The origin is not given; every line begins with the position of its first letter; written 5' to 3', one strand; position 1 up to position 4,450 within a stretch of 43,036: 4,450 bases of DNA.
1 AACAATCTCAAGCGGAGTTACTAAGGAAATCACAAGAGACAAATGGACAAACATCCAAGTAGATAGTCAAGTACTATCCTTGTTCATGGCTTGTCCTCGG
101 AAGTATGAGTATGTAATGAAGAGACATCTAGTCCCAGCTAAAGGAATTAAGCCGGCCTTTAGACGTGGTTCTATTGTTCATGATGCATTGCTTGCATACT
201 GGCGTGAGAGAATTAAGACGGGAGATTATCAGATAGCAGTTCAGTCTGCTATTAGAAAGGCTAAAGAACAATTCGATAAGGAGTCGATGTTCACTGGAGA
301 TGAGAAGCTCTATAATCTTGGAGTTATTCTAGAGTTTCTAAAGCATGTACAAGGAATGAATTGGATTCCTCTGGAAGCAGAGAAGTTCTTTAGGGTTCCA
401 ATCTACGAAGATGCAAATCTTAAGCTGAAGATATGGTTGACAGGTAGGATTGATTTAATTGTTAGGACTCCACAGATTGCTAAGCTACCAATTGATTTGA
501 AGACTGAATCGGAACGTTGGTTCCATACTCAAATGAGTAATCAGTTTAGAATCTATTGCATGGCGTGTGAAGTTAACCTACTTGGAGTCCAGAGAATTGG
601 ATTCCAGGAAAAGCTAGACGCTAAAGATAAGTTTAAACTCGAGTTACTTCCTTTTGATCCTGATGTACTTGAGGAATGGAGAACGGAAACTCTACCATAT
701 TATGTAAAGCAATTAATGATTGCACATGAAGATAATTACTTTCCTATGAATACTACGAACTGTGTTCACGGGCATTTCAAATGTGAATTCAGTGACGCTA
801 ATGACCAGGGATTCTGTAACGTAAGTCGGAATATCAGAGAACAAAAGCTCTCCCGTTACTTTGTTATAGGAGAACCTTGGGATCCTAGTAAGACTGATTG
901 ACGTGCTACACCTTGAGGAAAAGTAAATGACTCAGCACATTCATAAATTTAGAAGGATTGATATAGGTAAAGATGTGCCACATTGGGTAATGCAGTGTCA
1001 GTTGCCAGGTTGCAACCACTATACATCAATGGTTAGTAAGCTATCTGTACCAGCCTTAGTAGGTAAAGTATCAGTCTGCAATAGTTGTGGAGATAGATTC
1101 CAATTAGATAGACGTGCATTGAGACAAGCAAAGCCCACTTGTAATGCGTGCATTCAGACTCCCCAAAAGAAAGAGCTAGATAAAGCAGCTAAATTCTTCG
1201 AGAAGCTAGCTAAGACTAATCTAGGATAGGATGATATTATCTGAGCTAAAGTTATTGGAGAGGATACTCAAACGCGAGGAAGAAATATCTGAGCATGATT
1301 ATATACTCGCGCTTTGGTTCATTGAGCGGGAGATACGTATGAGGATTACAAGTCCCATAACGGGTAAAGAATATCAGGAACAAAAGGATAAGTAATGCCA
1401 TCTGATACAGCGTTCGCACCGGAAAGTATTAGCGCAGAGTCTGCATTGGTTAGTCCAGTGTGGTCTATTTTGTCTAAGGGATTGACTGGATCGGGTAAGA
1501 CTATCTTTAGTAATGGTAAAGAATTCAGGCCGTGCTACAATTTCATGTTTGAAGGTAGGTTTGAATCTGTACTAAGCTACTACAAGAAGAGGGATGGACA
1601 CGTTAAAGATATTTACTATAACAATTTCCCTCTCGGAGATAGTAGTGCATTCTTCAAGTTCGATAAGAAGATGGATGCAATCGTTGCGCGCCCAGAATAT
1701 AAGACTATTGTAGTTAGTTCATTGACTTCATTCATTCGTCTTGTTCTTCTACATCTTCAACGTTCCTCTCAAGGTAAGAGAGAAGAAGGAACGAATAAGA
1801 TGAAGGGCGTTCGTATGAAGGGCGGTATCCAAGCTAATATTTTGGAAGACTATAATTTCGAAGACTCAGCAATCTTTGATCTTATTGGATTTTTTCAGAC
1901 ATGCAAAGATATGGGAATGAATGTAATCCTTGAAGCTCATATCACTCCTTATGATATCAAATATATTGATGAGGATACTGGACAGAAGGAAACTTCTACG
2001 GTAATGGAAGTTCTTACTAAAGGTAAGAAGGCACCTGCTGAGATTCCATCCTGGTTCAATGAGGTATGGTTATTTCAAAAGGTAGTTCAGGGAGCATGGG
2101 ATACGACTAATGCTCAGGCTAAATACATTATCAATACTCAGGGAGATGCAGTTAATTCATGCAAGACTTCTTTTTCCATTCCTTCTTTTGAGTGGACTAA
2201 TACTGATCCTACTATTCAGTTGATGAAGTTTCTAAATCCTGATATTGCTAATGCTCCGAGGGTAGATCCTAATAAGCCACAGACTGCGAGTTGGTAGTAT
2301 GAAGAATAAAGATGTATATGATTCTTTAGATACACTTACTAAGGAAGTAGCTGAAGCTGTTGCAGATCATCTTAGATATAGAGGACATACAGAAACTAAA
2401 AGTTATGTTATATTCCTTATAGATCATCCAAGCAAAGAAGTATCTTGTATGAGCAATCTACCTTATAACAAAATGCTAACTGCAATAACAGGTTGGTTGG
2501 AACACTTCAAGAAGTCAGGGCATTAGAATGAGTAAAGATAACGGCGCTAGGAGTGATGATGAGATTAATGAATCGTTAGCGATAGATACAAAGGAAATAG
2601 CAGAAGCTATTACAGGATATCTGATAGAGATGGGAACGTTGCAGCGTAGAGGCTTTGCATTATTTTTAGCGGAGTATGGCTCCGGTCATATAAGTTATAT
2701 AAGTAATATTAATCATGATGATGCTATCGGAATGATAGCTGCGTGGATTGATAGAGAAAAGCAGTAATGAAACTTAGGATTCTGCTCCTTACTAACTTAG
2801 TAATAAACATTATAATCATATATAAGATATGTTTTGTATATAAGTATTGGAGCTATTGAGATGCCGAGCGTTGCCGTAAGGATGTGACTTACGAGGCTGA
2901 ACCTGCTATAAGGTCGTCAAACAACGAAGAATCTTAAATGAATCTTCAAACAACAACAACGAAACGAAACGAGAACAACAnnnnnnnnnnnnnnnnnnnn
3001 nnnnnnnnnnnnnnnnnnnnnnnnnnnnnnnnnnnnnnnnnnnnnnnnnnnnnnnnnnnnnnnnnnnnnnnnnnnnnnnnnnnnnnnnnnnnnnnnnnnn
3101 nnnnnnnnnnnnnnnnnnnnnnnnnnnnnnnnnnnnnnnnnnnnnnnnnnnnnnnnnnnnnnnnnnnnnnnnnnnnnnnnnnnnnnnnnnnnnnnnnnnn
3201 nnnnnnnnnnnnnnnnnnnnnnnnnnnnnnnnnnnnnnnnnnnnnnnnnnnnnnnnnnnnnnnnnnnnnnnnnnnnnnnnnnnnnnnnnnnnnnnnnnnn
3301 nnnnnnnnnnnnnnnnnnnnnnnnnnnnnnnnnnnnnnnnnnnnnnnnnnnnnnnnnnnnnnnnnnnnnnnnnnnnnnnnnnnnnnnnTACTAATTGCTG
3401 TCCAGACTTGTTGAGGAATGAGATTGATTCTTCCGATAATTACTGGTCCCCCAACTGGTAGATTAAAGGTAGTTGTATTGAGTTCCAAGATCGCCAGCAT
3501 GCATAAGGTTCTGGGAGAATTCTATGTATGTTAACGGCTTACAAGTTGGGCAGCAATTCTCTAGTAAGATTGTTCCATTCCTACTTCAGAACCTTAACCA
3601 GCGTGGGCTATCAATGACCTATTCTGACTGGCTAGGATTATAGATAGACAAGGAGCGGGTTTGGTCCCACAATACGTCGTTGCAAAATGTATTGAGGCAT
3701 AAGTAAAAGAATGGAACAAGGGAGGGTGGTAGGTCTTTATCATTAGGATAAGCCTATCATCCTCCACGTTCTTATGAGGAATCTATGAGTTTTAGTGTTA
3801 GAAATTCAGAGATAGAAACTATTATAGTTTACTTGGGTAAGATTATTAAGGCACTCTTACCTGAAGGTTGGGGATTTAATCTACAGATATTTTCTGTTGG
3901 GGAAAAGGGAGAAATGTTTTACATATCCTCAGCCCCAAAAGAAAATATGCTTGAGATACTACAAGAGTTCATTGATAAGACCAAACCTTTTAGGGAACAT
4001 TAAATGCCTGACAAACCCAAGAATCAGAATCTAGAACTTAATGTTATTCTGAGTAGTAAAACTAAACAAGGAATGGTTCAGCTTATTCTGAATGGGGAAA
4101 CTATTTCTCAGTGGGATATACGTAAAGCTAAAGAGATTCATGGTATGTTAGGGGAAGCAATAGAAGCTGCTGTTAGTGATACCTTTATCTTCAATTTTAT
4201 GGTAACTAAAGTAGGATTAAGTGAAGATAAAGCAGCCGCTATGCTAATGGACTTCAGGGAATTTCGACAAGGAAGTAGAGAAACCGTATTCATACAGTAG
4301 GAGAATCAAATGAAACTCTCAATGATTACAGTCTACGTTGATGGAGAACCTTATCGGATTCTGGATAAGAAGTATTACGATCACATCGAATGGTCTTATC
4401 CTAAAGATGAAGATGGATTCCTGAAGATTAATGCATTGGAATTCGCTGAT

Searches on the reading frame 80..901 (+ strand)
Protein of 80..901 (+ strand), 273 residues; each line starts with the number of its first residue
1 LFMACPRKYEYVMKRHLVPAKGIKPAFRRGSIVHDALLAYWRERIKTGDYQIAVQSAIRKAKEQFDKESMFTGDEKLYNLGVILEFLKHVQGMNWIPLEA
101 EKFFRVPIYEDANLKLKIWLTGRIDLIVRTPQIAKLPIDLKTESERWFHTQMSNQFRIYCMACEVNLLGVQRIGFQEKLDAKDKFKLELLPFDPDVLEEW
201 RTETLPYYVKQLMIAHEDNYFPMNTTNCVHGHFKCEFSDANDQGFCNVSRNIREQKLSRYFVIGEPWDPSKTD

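Call 10: search_protein_families(library=pfam, proteins=[window:80-901:+], max_evalue=0.001)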
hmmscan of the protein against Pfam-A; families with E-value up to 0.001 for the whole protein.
window:80-901:+ (273 aa): 1 family
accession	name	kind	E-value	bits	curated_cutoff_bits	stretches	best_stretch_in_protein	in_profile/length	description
PF12705.13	PDDEXK_1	-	6.4e-13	49.6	22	1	2-203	10-216/247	PD-(D/E)XK nuclease superfamily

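Call 11: search_protein_families(library=phrogs, proteins=[window:80-901:+], max_evalue=0.0001)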
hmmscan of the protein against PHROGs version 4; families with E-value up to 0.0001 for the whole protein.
window:80-901:+ (273 aa): 2 families
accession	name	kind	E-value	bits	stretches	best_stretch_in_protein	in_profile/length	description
phrog_1218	-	DNA, RNA and nucleotide metabolism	2e-24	87.5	1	2-169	18-193/364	exonuclease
phrog_69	-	DNA, RNA and nucleotide metabolism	5.3e-09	36.6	1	2-222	98-309/501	exonuclease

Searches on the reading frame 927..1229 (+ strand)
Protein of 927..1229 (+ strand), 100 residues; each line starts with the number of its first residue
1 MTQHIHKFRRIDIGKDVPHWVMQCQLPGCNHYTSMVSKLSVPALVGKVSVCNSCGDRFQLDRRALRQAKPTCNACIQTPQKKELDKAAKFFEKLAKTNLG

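Call 64: search_protein_families(library=pfam, proteins=[window:927-1229:+], max_evalue=0.01)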
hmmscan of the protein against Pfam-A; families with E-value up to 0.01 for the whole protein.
window:927-1229:+ (100 aa): 1 family
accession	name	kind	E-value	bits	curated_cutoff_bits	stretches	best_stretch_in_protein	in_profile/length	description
PF00320.33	GATA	-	0.0009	19.2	26.8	0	46-62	18-34/36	GATA zinc finger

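Call 99: search_protein_families(library=phrogs, proteins=[window:927-1229:+], max_evalue=0.001)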
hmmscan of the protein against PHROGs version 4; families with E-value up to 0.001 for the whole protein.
window:927-1229:+ (100 aa): 0 families

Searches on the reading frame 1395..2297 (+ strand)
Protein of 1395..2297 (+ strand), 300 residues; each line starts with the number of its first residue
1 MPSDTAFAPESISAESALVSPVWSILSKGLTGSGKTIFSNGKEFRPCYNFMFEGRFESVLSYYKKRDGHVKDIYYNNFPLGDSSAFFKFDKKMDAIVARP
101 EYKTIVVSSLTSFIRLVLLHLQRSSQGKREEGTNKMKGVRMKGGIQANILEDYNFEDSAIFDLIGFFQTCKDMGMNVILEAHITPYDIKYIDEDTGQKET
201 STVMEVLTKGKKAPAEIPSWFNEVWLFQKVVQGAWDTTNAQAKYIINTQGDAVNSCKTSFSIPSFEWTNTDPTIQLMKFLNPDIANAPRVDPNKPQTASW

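Call 10: search_protein_families(library=pfam, proteins=[window:1395-2297:+], max_evalue=0.001)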
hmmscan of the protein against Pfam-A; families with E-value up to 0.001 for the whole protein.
window:1395-2297:+ (300 aa): 1 family
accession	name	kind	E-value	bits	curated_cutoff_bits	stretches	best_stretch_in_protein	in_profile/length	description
PF13479.12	AAA_24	-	0.00023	21.5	27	0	29-138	9-102/195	AAA domain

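Call 11: search_protein_families(library=phrogs, proteins=[window:1395-2297:+], max_evalue=0.0001)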
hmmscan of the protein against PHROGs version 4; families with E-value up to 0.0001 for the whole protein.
window:1395-2297:+ (300 aa): 0 families

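Call 96: search_protein_families(library=pfam, proteins=[window:1395-2297:+], max_evalue=1)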
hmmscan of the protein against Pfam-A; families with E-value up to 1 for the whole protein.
window:1395-2297:+ (300 aa): 1 family
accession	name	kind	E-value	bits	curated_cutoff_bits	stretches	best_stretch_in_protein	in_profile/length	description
PF13479.12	AAA_24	-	0.00023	21.5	27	1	29-138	9-102/195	AAA domain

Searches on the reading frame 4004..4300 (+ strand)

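Call 64: search_protein_families(library=pfam, proteins=[window:4004-4300:+], max_evalue=0.01)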
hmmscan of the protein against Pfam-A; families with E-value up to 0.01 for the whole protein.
window:4004-4300:+ (98 aa): 0 families

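Call 99: search_protein_families(library=phrogs, proteins=[window:4004-4300:+], max_evalue=0.001)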
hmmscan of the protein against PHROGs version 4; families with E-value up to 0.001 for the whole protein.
window:4004-4300:+ (98 aa): 1 family
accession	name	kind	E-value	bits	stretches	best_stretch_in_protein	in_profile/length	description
phrog_23845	-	unknown function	4.7e-06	27.5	1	13-89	11-86/90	-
